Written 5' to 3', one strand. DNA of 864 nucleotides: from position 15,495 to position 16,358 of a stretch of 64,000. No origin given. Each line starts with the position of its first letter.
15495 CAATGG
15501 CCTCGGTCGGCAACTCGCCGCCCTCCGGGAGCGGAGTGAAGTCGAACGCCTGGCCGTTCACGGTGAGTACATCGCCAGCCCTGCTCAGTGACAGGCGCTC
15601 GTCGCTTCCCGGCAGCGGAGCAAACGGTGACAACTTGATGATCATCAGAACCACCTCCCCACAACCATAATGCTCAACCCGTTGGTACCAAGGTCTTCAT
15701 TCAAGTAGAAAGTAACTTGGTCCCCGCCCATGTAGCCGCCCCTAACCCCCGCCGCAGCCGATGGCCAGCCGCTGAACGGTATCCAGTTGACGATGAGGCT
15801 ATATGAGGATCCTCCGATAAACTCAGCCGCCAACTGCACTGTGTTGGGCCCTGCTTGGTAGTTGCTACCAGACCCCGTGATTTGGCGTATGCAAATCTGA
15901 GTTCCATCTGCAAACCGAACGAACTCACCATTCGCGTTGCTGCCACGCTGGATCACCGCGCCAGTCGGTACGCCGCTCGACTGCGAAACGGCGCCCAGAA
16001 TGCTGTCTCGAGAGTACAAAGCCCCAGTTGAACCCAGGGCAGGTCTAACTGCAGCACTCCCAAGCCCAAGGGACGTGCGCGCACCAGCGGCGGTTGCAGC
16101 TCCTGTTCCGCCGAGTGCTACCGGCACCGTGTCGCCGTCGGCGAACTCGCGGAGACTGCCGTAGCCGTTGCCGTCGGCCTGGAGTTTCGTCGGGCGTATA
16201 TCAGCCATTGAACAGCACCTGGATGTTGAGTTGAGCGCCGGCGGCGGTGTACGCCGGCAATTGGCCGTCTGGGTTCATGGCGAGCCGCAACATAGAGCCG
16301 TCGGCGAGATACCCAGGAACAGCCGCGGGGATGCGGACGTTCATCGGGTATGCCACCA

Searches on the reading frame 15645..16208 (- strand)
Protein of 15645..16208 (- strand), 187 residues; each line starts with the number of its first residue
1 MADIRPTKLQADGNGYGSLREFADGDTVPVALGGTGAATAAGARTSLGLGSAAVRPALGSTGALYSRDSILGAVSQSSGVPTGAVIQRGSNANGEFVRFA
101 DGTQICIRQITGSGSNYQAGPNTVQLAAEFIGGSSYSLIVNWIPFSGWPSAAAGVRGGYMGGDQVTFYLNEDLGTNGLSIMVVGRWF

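Call 53: find_encoding_contigs(protein=window:15645-16208:-, flank=10000, max_places=8)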
Protein window:15645-16208:- (187 aa): 24 contigs read that carry it; 6 places shown.
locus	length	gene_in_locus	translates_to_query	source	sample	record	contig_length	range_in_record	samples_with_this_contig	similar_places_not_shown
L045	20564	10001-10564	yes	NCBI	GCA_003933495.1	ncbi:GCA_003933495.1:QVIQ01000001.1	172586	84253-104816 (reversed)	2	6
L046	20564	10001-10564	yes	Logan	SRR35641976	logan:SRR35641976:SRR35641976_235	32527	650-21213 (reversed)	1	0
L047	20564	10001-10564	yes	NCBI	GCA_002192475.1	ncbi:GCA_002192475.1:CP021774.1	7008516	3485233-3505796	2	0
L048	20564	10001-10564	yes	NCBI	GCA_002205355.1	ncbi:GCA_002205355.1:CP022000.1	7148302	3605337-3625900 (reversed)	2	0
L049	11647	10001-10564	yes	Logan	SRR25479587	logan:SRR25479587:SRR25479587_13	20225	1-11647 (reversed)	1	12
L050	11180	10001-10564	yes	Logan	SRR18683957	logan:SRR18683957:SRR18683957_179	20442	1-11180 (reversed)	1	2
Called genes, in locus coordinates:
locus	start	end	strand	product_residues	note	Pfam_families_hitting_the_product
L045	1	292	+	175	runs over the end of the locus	PF13511:DUF4124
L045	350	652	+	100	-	-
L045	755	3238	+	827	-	PF20155:TMP_3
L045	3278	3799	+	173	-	-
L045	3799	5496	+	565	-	-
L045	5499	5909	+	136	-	-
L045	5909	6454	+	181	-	-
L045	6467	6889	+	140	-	-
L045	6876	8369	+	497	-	-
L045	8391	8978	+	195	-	-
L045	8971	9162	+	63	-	-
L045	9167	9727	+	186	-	-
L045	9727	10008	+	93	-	-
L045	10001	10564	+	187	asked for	-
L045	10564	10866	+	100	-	-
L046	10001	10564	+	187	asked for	-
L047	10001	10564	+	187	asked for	-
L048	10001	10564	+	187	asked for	-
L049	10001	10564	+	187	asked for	-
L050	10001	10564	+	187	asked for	-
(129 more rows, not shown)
